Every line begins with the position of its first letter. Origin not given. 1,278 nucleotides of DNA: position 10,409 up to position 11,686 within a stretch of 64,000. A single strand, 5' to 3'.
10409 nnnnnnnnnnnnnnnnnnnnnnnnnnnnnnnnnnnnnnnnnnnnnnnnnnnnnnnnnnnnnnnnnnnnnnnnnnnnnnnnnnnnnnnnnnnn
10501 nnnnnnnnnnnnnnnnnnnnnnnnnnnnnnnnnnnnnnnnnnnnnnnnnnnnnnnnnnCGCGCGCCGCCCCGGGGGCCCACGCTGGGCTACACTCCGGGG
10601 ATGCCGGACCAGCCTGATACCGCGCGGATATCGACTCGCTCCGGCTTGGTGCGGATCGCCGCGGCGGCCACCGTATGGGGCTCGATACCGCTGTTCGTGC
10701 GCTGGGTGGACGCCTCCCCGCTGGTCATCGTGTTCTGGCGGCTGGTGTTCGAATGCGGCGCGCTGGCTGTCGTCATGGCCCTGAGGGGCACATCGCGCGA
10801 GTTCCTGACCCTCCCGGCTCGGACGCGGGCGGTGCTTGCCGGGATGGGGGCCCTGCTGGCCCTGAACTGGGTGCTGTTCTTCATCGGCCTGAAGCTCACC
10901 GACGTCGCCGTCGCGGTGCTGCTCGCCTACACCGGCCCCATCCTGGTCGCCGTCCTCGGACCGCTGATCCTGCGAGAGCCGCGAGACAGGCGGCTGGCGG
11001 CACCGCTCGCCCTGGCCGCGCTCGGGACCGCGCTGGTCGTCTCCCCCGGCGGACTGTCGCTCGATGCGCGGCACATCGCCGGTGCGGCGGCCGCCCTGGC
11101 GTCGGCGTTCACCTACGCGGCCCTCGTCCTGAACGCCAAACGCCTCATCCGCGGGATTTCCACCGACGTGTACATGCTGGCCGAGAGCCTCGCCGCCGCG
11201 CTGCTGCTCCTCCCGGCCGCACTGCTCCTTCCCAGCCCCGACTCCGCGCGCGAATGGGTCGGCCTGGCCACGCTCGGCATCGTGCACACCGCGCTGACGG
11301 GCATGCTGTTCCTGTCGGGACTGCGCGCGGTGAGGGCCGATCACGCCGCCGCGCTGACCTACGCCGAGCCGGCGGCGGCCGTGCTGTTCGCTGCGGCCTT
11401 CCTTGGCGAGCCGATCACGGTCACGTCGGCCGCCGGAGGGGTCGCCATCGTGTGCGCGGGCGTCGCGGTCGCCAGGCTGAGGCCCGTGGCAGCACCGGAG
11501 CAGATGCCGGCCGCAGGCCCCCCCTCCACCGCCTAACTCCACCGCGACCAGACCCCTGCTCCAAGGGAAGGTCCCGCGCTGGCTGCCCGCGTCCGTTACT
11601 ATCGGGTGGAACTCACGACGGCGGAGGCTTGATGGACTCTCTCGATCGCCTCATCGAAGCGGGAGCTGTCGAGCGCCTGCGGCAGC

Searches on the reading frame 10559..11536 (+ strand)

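Call 56: search_protein_families(library=pfam, proteins=[window:10559-11536:+], max_evalue=0.00001)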
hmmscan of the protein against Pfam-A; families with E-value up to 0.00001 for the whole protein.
window:10559-11536:+ (325 aa): 1 family
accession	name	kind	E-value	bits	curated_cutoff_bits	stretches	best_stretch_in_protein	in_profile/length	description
PF00892.27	EamA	-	2.7e-31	109.1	28.2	2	175-300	3-129/135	EamA-like transporter family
